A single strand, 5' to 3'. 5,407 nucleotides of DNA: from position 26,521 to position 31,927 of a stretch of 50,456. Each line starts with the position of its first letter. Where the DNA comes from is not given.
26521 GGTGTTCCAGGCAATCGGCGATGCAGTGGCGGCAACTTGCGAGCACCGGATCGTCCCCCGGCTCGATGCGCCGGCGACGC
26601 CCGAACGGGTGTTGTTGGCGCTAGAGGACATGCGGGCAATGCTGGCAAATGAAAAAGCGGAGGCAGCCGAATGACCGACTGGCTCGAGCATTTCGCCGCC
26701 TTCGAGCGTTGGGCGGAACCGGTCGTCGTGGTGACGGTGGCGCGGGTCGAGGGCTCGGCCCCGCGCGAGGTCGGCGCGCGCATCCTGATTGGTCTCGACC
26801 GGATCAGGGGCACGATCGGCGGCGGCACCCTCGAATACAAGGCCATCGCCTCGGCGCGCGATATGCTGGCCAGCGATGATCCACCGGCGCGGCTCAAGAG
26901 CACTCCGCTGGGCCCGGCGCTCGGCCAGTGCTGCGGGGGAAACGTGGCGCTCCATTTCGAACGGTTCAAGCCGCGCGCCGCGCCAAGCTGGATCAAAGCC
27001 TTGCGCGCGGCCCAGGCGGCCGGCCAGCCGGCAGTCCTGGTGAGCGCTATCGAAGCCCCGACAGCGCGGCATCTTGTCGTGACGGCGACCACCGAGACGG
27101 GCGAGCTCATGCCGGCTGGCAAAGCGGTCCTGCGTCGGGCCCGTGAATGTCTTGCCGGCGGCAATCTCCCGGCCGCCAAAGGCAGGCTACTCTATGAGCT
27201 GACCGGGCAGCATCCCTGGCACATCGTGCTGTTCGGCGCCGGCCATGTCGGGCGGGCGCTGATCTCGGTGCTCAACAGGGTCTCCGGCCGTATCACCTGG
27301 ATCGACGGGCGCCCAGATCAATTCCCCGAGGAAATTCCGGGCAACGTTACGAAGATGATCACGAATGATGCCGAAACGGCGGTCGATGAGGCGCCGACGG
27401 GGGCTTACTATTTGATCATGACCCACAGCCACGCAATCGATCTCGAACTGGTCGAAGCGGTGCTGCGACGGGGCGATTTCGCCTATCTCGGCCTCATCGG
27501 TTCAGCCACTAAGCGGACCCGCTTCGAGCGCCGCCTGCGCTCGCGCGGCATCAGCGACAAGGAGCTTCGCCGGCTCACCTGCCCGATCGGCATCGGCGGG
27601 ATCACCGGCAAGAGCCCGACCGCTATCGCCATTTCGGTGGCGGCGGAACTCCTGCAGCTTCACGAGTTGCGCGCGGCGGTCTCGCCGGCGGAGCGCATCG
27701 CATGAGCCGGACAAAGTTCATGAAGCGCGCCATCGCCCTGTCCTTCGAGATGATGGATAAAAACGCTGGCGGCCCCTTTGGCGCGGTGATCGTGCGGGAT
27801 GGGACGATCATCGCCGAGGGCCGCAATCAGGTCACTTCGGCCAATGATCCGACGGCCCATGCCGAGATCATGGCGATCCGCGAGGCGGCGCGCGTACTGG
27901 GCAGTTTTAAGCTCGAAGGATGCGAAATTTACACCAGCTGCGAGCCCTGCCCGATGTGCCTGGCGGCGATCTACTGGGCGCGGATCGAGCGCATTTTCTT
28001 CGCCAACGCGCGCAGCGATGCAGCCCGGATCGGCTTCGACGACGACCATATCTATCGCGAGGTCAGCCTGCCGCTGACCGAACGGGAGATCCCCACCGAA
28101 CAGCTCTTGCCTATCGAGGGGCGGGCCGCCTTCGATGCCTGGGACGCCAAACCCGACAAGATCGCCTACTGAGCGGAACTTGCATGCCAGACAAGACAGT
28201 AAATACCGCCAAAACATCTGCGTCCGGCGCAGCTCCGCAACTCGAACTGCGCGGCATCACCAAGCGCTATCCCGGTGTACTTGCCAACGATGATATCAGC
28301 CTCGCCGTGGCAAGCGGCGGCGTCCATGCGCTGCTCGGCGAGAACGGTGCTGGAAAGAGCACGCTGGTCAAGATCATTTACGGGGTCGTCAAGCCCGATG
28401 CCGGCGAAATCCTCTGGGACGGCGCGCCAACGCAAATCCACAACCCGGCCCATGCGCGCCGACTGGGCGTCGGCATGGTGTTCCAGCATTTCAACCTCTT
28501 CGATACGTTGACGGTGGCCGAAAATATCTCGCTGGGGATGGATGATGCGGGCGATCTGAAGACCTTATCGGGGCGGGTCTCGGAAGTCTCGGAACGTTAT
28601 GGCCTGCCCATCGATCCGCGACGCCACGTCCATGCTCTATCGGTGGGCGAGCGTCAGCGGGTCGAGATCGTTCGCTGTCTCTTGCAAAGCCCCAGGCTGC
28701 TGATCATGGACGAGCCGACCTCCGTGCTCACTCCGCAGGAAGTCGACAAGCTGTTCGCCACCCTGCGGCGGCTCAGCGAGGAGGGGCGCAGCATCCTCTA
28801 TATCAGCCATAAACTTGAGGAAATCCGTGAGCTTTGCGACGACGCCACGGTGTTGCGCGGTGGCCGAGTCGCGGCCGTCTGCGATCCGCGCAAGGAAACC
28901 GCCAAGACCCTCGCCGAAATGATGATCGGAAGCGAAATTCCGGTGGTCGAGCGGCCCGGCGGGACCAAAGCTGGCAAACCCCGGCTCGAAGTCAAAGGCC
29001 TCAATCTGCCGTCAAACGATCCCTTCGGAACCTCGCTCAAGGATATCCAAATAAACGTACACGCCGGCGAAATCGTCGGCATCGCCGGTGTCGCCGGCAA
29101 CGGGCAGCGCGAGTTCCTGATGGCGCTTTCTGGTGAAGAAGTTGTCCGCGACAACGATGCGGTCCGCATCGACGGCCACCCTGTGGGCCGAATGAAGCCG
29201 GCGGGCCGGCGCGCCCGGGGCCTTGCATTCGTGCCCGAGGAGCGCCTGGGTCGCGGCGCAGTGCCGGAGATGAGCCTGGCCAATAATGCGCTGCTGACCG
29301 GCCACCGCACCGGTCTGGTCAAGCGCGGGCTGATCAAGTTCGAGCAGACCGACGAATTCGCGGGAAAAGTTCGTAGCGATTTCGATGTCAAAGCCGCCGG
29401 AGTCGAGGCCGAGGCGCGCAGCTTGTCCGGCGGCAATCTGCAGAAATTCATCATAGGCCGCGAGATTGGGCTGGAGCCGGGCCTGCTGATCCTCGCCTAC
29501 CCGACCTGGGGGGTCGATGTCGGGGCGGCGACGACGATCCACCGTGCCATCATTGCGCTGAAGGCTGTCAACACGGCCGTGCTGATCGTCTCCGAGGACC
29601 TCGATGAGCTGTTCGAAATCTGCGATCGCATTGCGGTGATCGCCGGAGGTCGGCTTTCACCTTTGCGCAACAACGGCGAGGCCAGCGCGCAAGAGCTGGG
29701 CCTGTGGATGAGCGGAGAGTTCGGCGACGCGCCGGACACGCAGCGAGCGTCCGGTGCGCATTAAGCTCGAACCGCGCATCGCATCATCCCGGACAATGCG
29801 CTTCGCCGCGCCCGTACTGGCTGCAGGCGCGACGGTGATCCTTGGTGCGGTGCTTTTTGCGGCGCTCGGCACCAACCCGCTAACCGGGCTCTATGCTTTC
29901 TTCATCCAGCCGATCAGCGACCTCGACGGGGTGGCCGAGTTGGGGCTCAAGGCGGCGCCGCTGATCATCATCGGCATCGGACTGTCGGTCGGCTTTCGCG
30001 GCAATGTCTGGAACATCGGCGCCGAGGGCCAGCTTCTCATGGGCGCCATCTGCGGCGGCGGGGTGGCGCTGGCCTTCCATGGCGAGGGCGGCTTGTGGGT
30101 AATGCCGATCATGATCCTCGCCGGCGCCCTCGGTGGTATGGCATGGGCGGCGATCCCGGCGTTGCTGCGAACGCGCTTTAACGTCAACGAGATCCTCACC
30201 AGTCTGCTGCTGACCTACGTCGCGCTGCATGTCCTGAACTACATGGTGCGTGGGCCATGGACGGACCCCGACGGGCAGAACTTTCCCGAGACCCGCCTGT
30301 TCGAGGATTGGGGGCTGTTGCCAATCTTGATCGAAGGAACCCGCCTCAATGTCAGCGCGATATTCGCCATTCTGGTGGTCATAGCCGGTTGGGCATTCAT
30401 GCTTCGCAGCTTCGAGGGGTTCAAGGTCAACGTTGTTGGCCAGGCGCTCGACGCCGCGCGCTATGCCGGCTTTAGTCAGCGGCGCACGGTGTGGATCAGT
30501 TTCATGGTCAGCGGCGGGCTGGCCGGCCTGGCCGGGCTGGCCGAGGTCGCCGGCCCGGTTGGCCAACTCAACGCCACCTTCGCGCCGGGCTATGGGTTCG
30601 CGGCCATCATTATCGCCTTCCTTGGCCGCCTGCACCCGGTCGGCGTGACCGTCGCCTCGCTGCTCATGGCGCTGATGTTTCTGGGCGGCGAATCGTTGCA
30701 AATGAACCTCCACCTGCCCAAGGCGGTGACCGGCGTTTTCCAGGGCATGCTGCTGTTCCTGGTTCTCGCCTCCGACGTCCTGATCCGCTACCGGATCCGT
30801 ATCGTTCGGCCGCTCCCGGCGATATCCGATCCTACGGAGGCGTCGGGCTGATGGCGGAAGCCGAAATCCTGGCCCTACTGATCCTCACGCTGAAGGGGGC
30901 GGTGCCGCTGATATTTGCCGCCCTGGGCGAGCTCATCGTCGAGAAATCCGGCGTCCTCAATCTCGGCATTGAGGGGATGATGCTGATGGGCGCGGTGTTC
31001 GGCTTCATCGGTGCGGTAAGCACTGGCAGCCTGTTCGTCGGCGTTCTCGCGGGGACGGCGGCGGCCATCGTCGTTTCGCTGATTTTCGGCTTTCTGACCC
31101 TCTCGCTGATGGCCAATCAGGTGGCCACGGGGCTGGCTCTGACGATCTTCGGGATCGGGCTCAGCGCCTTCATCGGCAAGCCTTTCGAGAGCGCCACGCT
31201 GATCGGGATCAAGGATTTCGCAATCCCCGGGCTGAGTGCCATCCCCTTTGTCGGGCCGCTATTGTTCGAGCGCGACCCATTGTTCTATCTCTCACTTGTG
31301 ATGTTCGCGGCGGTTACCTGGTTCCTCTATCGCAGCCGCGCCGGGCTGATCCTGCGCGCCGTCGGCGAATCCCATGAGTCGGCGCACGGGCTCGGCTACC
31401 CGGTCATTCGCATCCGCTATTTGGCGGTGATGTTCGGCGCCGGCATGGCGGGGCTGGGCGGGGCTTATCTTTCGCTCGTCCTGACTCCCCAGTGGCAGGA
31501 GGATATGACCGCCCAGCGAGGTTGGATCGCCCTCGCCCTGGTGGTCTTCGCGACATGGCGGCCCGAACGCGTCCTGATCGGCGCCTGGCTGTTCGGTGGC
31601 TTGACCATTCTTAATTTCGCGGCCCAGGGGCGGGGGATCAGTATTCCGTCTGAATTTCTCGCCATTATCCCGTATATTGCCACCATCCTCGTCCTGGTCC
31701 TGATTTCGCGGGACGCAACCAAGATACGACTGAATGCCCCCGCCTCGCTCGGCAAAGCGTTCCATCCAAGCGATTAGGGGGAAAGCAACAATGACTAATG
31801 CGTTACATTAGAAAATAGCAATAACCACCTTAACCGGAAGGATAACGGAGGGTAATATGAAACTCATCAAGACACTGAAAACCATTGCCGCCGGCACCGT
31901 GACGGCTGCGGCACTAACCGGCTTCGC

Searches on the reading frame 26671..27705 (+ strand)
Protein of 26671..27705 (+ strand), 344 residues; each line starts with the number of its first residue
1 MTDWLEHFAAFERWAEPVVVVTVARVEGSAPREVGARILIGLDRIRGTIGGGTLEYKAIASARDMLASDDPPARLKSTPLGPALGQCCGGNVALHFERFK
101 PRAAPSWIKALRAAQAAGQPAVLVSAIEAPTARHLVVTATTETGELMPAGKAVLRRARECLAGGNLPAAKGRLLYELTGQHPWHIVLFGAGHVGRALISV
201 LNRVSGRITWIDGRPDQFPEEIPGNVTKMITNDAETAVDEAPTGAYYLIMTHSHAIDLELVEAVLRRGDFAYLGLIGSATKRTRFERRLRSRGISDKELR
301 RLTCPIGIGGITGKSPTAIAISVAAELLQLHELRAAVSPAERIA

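Call 20: search_protein_families(library=pfam, proteins=[window:26671-27705:+])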
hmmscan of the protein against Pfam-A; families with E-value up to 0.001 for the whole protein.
window:26671-27705:+ (344 aa): 2 families
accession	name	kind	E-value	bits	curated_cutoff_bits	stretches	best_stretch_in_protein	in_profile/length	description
PF13478.12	XdhC_C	-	6.6e-35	120.8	29.7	1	185-327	1-125/125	XdhC Rossmann domain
PF02625.21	XdhC_CoxI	-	3.6e-17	62.5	24.3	1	16-70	6-61/68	XdhC and CoxI family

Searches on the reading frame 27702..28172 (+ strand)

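Call 20: search_protein_families(library=pfam, proteins=[window:27702-28172:+])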
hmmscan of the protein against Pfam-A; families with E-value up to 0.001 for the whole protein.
window:27702-28172:+ (156 aa): 3 families
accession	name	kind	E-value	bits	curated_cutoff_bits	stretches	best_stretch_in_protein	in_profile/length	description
PF00383.29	dCMP_cyt_deam_1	-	9.7e-28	96.5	25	1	4-101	5-101/102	Cytidine and deoxycytidylate deaminase zinc-binding region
PF14437.12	MafB19-deam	-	1.7e-20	73.8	27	1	2-107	2-106/142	MafB19-like deaminase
PF14439.12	Bd3614-deam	-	0.00081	19.8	38.5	0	28-93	13-77/113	Bd3614-like deaminase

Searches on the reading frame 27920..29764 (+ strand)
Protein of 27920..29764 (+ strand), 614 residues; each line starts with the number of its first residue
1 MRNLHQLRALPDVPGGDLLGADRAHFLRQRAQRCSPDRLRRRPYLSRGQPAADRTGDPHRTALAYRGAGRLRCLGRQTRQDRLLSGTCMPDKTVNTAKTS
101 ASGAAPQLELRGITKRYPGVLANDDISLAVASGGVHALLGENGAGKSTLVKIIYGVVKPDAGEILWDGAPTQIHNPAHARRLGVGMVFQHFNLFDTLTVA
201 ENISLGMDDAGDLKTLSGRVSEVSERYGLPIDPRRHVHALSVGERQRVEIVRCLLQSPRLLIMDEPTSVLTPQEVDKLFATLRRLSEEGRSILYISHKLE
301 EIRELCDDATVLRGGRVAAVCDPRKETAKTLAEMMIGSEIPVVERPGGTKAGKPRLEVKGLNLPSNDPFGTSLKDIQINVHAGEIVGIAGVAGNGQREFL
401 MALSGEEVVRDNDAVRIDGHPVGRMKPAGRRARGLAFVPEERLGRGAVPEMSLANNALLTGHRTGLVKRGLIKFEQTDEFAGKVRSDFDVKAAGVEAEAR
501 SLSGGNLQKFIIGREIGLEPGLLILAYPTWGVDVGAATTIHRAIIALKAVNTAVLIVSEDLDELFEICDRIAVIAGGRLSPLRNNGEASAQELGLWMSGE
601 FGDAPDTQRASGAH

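Call 20: search_protein_families(library=pfam, proteins=[window:27920-29764:+])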
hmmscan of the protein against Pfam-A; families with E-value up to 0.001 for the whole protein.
window:27920-29764:+ (614 aa): 2 families
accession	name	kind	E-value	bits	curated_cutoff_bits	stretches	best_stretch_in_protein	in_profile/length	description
PF00005.33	ABC_tran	-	1.8e-47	161.8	25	2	124-268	2-137/137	ABC transporter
PF13304.12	AAA_21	-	0.00016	22.3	27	0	135-154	1-20/304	AAA domain, putative AbiEii toxin, Type IV TA system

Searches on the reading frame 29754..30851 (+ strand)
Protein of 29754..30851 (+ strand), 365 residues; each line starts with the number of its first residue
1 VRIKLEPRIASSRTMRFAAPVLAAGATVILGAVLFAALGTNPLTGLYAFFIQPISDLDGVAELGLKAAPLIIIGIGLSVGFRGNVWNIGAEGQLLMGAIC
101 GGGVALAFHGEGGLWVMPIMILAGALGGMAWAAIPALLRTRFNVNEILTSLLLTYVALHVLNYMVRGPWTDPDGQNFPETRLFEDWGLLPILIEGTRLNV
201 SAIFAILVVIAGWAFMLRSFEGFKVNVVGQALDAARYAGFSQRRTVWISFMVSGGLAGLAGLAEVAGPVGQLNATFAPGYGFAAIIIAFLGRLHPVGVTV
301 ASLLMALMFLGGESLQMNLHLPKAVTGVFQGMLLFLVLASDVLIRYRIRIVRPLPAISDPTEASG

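Call 20: search_protein_families(library=pfam, proteins=[window:29754-30851:+])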
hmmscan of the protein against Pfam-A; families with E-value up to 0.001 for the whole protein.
window:29754-30851:+ (365 aa): 1 family
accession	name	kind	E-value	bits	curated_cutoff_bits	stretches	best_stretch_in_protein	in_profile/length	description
PF02653.21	BPD_transp_2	-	6.5e-42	144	26.8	1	65-338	7-269/269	Branched-chain amino acid transport system / permease component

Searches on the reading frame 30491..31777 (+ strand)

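Call 20: search_protein_families(library=pfam, proteins=[window:30491-31777:+])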
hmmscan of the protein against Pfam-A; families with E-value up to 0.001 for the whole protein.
window:30491-31777:+ (428 aa): 1 family
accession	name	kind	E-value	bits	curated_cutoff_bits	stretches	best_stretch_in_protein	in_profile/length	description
PF02653.21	BPD_transp_2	-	1.9e-33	116.2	26.8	1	137-402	9-269/269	Branched-chain amino acid transport system / permease component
